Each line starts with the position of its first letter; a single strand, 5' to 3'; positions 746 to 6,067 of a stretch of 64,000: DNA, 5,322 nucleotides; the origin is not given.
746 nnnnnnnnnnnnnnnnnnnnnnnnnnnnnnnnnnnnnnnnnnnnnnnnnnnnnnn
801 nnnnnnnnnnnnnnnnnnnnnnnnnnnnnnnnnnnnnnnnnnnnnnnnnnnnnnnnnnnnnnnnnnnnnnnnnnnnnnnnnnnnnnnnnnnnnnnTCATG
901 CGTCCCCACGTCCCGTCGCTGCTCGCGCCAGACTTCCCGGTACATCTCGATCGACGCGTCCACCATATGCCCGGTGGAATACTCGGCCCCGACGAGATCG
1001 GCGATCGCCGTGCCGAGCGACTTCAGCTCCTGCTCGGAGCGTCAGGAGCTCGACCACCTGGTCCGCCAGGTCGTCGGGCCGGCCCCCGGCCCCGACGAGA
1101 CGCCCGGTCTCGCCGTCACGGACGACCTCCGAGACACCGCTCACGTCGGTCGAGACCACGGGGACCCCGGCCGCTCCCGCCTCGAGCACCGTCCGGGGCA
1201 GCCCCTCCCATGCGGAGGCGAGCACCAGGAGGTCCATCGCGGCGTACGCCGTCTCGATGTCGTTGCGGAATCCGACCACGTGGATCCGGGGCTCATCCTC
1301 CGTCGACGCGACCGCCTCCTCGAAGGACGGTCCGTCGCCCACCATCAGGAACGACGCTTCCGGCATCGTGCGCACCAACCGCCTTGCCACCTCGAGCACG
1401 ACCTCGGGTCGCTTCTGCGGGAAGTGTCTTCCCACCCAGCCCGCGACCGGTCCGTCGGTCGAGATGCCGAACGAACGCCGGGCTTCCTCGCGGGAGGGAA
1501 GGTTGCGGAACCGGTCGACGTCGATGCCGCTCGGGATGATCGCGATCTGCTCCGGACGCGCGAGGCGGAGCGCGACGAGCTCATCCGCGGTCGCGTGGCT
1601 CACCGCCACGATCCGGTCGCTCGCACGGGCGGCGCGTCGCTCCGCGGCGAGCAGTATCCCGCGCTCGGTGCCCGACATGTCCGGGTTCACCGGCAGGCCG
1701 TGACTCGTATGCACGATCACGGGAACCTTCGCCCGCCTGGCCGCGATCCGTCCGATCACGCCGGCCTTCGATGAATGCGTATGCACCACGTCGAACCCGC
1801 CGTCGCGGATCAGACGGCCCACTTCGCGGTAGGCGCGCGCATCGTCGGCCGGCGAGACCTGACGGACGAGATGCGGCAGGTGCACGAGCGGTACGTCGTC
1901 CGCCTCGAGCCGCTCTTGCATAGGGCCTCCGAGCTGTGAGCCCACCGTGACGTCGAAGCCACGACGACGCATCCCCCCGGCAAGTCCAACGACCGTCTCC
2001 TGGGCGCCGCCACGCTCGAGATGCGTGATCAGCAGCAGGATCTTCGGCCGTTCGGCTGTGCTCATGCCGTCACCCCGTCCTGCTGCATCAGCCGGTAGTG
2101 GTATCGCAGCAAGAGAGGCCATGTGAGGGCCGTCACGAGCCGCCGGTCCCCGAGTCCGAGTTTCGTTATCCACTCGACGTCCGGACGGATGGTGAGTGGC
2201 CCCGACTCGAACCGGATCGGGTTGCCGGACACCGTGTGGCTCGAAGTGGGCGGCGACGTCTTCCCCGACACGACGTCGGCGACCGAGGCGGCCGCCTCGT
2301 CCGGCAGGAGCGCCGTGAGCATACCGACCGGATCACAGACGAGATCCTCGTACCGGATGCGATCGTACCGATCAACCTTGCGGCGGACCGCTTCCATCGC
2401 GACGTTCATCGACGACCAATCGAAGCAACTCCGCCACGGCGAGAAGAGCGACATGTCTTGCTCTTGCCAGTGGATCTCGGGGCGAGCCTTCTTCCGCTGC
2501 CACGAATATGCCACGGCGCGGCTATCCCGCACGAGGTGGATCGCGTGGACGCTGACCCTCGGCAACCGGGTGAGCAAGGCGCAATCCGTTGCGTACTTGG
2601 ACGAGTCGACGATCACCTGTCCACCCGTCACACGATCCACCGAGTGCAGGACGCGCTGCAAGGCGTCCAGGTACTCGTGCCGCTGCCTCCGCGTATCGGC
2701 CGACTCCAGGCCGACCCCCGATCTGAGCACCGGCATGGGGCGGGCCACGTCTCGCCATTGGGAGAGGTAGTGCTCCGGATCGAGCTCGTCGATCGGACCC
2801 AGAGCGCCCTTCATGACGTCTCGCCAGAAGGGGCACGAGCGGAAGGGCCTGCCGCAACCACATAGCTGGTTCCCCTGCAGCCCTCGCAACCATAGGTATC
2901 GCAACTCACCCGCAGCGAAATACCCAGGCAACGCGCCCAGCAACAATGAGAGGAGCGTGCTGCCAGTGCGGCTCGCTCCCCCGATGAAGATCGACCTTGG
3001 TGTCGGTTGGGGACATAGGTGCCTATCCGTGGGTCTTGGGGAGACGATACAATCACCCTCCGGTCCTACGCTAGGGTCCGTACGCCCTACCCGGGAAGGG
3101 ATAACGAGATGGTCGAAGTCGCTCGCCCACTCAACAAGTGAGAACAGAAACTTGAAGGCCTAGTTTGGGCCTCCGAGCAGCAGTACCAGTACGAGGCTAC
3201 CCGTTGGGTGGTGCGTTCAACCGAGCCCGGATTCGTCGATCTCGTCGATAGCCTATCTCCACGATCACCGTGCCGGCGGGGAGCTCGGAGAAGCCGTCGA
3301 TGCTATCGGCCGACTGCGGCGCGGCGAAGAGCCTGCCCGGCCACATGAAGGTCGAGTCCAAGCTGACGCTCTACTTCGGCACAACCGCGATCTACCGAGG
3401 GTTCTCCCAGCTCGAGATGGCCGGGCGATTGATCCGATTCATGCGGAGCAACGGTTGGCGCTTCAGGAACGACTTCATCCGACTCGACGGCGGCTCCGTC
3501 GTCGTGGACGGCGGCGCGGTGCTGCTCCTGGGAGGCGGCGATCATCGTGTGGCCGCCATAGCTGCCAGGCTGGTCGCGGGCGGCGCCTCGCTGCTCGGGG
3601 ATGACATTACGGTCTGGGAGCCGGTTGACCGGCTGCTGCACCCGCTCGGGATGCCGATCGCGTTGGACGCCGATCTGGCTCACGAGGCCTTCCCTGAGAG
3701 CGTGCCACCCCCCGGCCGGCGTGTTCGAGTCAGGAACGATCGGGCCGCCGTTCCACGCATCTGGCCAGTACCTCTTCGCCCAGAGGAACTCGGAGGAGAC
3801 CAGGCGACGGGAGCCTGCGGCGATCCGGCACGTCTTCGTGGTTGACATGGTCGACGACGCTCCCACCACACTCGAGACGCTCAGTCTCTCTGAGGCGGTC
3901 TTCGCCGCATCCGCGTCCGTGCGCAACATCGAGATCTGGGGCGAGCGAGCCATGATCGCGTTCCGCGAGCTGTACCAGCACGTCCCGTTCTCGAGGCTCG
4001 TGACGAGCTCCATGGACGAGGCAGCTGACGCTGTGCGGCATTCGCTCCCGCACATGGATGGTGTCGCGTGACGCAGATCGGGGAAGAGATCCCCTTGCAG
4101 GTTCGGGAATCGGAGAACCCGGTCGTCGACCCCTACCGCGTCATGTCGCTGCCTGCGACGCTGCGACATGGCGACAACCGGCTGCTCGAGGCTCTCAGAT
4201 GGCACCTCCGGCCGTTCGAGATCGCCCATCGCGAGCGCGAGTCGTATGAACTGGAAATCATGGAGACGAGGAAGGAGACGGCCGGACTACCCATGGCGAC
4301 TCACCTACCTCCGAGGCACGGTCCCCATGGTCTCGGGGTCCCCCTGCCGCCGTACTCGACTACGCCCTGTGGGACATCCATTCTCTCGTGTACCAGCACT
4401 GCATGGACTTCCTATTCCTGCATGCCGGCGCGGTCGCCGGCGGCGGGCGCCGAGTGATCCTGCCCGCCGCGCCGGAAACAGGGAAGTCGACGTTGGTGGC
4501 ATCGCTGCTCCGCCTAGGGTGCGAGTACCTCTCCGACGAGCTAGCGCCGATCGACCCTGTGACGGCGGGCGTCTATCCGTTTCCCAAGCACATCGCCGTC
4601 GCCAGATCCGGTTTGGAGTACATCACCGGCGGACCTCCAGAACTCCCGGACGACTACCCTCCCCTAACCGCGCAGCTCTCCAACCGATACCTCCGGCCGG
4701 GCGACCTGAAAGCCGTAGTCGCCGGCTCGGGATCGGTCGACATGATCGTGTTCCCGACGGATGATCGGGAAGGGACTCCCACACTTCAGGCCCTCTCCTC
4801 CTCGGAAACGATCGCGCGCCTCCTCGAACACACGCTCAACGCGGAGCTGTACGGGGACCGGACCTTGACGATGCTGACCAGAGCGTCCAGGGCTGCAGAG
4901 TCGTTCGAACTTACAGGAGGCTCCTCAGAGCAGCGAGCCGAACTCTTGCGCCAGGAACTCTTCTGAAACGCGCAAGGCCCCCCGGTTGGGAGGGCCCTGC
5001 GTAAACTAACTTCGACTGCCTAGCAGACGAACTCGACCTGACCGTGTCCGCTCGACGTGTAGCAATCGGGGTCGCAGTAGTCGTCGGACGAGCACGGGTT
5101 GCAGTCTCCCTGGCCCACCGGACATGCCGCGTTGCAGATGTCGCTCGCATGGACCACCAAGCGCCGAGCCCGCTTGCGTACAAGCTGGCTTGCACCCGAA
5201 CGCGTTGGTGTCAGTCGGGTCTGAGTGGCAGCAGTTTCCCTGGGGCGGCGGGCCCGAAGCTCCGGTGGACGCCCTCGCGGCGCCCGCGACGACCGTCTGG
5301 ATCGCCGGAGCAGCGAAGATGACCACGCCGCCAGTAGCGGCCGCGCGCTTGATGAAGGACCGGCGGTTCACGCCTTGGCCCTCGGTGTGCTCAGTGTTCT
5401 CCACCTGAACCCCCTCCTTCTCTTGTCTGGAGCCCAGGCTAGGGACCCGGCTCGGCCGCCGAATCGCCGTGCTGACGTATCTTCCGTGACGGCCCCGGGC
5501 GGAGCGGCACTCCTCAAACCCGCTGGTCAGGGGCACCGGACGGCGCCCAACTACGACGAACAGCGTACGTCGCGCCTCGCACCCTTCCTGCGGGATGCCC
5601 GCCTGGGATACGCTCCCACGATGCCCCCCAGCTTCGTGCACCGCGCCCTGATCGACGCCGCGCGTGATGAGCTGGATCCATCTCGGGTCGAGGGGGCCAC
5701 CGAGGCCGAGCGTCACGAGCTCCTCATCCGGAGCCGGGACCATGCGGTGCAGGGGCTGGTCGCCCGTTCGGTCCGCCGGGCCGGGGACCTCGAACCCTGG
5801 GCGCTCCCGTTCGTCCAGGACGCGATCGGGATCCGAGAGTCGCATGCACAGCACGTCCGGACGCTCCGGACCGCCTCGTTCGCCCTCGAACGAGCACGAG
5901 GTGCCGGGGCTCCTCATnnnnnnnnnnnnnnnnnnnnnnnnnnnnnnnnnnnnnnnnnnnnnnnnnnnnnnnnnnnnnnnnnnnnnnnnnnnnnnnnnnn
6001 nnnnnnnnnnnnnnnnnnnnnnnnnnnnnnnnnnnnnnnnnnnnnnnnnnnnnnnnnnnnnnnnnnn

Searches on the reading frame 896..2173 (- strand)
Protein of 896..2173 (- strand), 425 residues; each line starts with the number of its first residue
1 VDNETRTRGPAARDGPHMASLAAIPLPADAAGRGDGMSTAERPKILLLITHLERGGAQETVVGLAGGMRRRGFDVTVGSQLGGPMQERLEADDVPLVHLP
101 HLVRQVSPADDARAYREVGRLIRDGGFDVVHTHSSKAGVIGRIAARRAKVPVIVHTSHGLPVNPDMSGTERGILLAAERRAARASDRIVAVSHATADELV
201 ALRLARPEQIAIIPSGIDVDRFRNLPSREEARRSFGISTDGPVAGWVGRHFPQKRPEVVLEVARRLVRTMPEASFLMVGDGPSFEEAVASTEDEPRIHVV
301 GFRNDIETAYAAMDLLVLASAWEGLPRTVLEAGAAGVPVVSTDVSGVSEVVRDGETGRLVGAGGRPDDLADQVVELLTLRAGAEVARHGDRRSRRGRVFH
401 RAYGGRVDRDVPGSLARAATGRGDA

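Call 10: search_protein_families(library=pfam, proteins=[window:896-2173:-], max_evalue=0.01)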
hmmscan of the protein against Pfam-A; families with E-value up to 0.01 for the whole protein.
window:896-2173:- (425 aa): 7 families
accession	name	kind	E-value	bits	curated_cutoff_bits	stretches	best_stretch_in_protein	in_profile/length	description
PF13692.12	Glyco_trans_1_4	-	6.1e-32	111.3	27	1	242-378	2-141/142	Glycosyl transferases group 1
PF00534.26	Glycos_transf_1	-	2.3e-31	109.1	26.4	1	228-380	2-159/172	Glycosyl transferases group 1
PF13579.12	Glyco_trans_4_4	-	4.4e-30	105.6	29.7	1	55-216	1-158/158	Glycosyl transferase 4-like domain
PF13439.12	Glyco_transf_4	-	2.6e-29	102.8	28.5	1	55-221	2-170/170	Glycosyltransferase Family 4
PF13477.12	Glyco_trans_4_2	-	1.6e-10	41.7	23.4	1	65-191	17-138/139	Glycosyl transferase 4-like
PF20706.3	GT4-conflict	-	8.3e-06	25.5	26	1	128-354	83-323/385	Family 4 Glycosyltransferase in conflict systems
PF13524.12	Glyco_trans_1_2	-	0.0072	16.7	25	0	322-394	60-130/144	Glycosyl transferase-like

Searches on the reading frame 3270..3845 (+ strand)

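Call 10: search_protein_families(library=pfam, proteins=[window:3270-3845:+], max_evalue=0.01)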
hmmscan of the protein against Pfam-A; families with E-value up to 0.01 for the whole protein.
window:3270-3845:+ (191 aa): 0 families

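Call 12: search_protein_families(library=ncbifam, proteins=[window:3270-3845:+], max_evalue=0.1)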
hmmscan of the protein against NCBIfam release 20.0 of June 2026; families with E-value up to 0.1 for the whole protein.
window:3270-3845:+ (191 aa): 1 family
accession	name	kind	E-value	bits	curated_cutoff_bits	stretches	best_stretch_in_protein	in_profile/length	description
TIGR04352.1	HprK_rel_A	equivalog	0.019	14.1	200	1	68-133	95-160/280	HprK-related kinase A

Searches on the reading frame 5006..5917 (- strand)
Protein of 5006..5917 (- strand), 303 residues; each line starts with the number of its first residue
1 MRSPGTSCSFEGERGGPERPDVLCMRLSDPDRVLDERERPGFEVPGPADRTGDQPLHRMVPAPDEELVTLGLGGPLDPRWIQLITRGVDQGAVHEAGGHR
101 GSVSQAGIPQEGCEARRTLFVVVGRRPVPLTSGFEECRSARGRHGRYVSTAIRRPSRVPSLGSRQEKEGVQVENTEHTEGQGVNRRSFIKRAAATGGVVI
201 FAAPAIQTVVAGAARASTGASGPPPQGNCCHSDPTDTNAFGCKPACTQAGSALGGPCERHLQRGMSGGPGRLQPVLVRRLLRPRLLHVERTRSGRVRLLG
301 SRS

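Call 7: search_protein_families(library=ncbifam, proteins=[window:5006-5917:-], max_evalue=0.1)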
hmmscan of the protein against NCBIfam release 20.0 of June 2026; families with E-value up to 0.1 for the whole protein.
window:5006-5917:- (303 aa): 1 family
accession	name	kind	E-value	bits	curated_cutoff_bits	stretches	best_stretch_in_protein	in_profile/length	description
TIGR01409.1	TAT_signal_seq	domain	0.0012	19.1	16.7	1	183-211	1-29/29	twin-arginine translocation signal domain-containing protein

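Call 8: search_protein_families(library=pfam, proteins=[window:5006-5917:-], max_evalue=0.1)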
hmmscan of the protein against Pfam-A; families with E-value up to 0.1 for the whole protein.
window:5006-5917:- (303 aa): 0 families

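Call 12: search_protein_families(library=ncbifam, proteins=[window:5006-5917:-], max_evalue=0.1)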
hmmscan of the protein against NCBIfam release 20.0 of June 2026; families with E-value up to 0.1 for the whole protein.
window:5006-5917:- (303 aa): 1 family
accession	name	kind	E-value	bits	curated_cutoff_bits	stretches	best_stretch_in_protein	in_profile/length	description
TIGR01409.1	TAT_signal_seq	domain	0.0012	19.1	16.7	1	183-211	1-29/29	twin-arginine translocation signal domain-containing protein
